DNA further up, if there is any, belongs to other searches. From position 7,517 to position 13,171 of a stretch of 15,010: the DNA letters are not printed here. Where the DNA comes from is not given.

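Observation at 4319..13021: Candidate novel module: YqiJ/NfeD-like membrane protein, flotillin, structured leader, and a giant 1,784-aa AAA_5 ATPase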

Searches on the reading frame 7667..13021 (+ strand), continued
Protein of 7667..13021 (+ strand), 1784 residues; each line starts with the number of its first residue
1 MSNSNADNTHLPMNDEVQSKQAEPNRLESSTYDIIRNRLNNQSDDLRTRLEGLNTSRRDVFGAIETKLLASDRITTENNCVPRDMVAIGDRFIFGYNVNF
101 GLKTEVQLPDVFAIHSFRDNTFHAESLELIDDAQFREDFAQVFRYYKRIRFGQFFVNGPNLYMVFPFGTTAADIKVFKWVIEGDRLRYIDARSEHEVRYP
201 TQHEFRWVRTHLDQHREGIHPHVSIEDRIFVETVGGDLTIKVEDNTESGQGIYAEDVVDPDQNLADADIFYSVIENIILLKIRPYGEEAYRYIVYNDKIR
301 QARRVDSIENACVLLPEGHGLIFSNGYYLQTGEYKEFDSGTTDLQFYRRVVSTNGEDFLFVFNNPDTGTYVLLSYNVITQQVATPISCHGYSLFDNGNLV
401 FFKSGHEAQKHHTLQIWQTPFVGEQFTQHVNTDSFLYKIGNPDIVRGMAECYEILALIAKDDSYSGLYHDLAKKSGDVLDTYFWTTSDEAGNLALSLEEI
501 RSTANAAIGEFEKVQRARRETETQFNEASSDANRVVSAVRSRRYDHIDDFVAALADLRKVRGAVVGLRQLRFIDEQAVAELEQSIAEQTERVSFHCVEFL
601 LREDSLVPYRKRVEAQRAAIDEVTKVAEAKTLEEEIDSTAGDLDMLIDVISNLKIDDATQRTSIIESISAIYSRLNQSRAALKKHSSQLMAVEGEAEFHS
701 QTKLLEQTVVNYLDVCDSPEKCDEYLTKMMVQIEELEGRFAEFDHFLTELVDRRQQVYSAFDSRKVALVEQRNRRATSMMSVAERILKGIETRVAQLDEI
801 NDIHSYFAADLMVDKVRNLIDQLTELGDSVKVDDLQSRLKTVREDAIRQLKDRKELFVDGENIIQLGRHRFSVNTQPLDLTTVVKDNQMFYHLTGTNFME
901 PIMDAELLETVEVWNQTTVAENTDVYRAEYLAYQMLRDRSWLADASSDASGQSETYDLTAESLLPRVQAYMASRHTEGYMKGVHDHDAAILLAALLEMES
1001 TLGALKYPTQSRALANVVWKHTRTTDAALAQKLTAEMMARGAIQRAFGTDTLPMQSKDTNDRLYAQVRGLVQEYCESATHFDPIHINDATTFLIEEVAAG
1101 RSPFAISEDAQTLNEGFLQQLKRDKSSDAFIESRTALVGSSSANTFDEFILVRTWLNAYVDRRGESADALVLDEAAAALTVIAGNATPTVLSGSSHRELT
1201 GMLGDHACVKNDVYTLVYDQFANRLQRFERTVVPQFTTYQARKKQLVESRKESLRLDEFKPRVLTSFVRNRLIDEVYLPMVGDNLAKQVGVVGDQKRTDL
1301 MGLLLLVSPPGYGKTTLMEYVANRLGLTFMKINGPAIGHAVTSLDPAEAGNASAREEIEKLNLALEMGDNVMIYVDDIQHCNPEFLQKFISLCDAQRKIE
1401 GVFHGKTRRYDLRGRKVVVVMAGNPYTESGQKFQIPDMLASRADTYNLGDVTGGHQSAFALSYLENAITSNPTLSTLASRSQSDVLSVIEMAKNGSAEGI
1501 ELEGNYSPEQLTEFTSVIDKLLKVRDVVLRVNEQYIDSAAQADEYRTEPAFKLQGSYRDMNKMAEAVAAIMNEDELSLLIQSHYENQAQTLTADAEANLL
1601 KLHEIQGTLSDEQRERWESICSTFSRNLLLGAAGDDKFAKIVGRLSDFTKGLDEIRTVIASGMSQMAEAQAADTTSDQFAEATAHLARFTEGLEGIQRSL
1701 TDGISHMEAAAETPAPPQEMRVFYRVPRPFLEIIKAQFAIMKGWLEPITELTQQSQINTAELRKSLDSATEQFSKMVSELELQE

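Call 25: get_annotated_region(hit=H8, flank=7000)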
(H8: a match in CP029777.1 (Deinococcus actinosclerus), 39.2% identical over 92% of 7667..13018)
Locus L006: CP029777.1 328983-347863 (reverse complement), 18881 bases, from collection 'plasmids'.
description: Deinococcus actinosclerus strain SJTR plasmid unnamed3, complete sequence
organism: Deinococcus actinosclerus (NCBI taxid 1768108)
taxonomy: Bacteria; Deinococcota; Deinococci; Deinococcales; Deinococcaceae; Deinococcus; Deinococcus actinosclerus
host: -; source: mixed culture,wastewater; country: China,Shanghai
typing (MOB-suite, as given by PLSDB): non-mobilizable
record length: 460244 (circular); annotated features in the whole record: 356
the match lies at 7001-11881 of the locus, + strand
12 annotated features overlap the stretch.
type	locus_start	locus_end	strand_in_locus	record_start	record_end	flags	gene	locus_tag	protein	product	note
CDS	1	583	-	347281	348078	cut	modB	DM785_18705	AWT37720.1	molybdate ABC transporter permease subunit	-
CDS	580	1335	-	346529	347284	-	modA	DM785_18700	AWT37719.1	molybdate ABC transporter substrate-binding protein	-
CDS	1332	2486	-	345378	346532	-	-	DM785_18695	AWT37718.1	XRE family transcriptional regulator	-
CDS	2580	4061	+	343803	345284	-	-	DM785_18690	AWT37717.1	GGDEF domain-containing protein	-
CDS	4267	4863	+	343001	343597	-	-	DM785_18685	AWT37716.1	hypothetical protein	-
CDS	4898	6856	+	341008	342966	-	-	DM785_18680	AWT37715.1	hypothetical protein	-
CDS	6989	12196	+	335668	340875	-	-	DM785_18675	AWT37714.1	DNA repair protein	-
CDS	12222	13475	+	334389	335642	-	-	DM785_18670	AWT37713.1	glycerate kinase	-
CDS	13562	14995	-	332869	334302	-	-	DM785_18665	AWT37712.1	guanine permease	-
CDS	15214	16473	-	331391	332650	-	-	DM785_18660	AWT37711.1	transcriptional regulator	-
CDS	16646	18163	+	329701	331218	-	hpaE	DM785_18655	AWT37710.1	5-carboxymethyl-2-hydroxymuconate semialdehyde dehydrogenase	-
CDS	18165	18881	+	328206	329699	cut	hpaB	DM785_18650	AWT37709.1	4-hydroxyphenylacetate 3-monooxygenase, oxygenase component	-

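Call 30: search_solved_structures(query=window:7667-13018:+, max_evalue=0.01)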
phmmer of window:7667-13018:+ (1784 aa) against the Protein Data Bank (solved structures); distinct sequences matched with E-value up to 0.01: 83 (the best 60 are shown).
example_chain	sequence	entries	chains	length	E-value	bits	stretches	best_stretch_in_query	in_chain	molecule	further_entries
5vc7_A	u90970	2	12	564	3e-05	24.9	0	1302-1338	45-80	VCP-like ATPase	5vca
6chs_H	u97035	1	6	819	3.6e-05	24.6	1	1302-1377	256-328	Putative cell division control protein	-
5g4f_A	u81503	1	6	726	4.4e-05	24.3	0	1302-1338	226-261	VCP-LIKE ATPASE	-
5g4g_A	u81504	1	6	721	4.5e-05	24.3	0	1302-1338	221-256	VCP-LIKE ATPASE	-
7pbl_A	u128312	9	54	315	4.6e-05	24.3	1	1294-1366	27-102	Holliday junction ATP-dependent DNA helicase RuvB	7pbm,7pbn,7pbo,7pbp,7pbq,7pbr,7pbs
7wub_C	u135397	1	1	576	5.8e-05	23.9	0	1302-1364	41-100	Transitional endoplasmic reticulum ATPase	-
7wub_D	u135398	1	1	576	5.9e-05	23.9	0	1302-1364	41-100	Transitional endoplasmic reticulum ATPase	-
6mck_A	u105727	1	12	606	6.8e-05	23.7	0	1302-1364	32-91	Transitional endoplasmic reticulum ATPase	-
7lmy_A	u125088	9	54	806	8.6e-05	23.4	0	1278-1364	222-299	Transitional endoplasmic reticulum ATPase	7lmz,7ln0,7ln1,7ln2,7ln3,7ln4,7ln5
7rlb_A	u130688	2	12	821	8.9e-05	23.3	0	1278-1364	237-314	Transitional endoplasmic reticulum ATPase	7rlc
7rlj_A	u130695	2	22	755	0.00012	23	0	1302-1364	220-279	Transitional endoplasmic reticulum ATPase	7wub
8yka_A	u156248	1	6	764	0.00012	22.9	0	1302-1364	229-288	Transitional endoplasmic reticulum ATPase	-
7y4w_A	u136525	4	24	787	0.00013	22.8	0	1302-1364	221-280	Transitional endoplasmic reticulum ATPase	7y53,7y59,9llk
9m4n_A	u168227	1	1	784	0.00013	22.8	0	1277-1365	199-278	Cell division control protein 48 homolog A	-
5c18_A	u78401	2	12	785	0.00013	22.8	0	1302-1364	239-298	Transitional endoplasmic reticulum ATPase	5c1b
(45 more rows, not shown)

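Call 38: find_related_loci(query=A1, collection=genome_contigs, flank=8000)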
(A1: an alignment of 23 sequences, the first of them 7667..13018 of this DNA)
Query A1 (1784 aa) in genome_contigs; peptide patterns used: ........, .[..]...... (x = any residue, [..] = any of these).
600 stretches matched a pattern (row limit reached: there are more); 568 encode a relative of the query (tblastn E <= 1e-3); the best 80 are kept; 80 distinct loci.
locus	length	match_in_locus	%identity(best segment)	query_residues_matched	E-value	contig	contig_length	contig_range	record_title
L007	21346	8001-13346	55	2-1780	0e+0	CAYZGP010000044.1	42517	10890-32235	MAG TPA_asm: uncultured Pirellulaceae bacterium isolate SRP114822_co2_89 genome assembly, contig: NODE_748_length_42517_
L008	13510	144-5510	53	8-1781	0e+0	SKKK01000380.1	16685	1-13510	MAG: Planctomycetaceae bacterium isolate CSSed162cmA_153 CSSed16-2cmA-8530, whole genome shotgun sequence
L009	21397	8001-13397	53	12-1782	0e+0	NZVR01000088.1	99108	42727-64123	MAG: Blastopirellula sp. isolate NAT61 40924, whole genome shotgun sequence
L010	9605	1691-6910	53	26-1781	0e+0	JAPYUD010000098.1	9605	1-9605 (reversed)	MAG: Pirellulaceae bacterium isolate PW8.concoct.81 PW8_8008_length_9605_cov_6.997696, whole genome shotgun sequence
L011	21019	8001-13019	54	26-1707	0e+0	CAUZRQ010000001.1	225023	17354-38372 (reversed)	MAG: Planctomycetota bacterium isolate CB6_AW.30 genome assembly, contig: Ga0310123_10000003, whole genome shotgun seque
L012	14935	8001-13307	51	16-1781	0e+0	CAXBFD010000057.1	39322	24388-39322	MAG TPA_asm: uncultured bacterium isolate ERR2762125_concoct_30 genome assembly, contig: ERZ3421902.465, whole genome sh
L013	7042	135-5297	51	12-1754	0e+0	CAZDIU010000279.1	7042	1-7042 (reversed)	MAG TPA_asm: uncultured Desulfobacterales bacterium isolate binchicken_co168_310 genome assembly, contig: NODE_16516_len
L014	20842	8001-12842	52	26-1659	0e+0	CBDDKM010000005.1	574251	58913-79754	MAG: Parvicellaceae bacterium isolate 2f2d11d2-0c83-4b6d-90d6-ffcac063f1ac genome assembly, contig: contig_5, whole geno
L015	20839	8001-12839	52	26-1652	0e+0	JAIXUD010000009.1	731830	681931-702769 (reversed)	MAG: Sphingobacteriales bacterium isolate D1_MAG_00006 pond_D1_MAG_00006_000000000010, whole genome shotgun sequence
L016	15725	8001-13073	51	11-1707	0e+0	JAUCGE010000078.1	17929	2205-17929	Desulfobacterales bacterium HSG16 NODE_113_length_17929, whole genome shotgun sequence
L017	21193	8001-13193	50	26-1781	0e+0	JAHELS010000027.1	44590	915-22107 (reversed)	MAG: Rhodopirellula sp. isolate Ww632 NODE_1532_length_44590_cov_4.759473, whole genome shotgun sequence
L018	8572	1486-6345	51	27-1656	0e+0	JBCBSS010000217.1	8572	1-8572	MAG: Bacteroidota bacterium isolate J06638_29 NODE_217_length_8572_cov_9.057092, whole genome shotgun sequence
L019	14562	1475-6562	50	26-1748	0e+0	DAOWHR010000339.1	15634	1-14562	MAG TPA_asm: Anaerohalosphaeraceae bacterium isolate CSMAG_2022 CSMAG_2022_k141_5871181_length_15634_cov_8.0000, whole g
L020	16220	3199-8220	51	15-1705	0e+0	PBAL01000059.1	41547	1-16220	MAG: Verrucomicrobiales bacterium isolate SP5 MHASMcontig_2483334, whole genome shotgun sequence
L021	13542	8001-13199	49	12-1777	0e+0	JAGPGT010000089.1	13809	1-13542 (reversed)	MAG: Phycisphaerae bacterium isolate Gw_SlDig_bin_305 Gw_SlDig_8132_length_13809_cov_16.195439, whole genome shotgun seq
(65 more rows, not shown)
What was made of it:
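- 7667..13021 (+): Giant AAA+ protein, 1,784 aa, of the DUF3686/DUF7902 family (named "DNA repair ATPase" by NCBI). At least 568 species genomes (call 38).
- The giant protein is 46-55% identical across phyla over about 1,650 aa (call 38).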

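Call 54: search_protein_families(library=pfam, proteins=[L004:4899-6827:+, L005:4868-6910:+, L003:4619-6784:+], max_evalue=0.1)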
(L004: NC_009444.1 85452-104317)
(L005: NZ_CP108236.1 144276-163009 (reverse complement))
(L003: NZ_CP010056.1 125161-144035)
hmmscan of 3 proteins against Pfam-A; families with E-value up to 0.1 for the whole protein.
L004:4899-6827:+ (643 aa): 1 family
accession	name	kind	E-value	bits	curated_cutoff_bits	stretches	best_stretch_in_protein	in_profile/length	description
PF01145.31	Band_7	-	9.3e-11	42.5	23.6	1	33-183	3-145/176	SPFH domain / Band 7 family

L005:4868-6910:+ (681 aa): 0 families

L003:4619-6784:+ (722 aa): 0 families

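Call 76: get_annotated_region(hit=H5, flank=8000)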
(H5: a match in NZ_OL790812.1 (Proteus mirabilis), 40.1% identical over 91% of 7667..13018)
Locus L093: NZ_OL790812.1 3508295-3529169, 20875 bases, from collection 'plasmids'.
description: Proteus mirabilis strain H110 plasmid unnamed, complete sequence
organism: Proteus mirabilis (NCBI taxid 584)
taxonomy: Bacteria; Pseudomonadota; Gammaproteobacteria; Enterobacterales; Morganellaceae; Proteus; Proteus mirabilis
host: -; source: -; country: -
typing (MOB-suite, as given by PLSDB): mobilizable; relaxase MOBP
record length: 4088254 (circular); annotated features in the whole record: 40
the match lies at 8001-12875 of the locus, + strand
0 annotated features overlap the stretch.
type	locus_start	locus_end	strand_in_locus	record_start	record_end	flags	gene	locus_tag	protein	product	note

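Call 77: get_annotated_region(hit=H11, flank=8000)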
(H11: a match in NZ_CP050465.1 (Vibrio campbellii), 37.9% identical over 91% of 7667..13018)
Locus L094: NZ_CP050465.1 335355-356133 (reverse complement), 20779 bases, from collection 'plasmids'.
description: Vibrio campbellii strain LJC015 plasmid unnamed1, complete sequence
organism: Vibrio campbellii (NCBI taxid 680)
taxonomy: Bacteria; Pseudomonadota; Gammaproteobacteria; Vibrionales; Vibrionaceae; Vibrio; Vibrio campbellii
host: -; source: single cell,seawater; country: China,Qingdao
typing (MOB-suite, as given by PLSDB): non-mobilizable
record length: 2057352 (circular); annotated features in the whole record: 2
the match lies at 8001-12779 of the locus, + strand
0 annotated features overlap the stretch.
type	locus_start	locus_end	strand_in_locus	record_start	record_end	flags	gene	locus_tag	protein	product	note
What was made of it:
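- Tried and rejected: The Proteus and Vibrio records carried no annotation (calls 76, 77).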
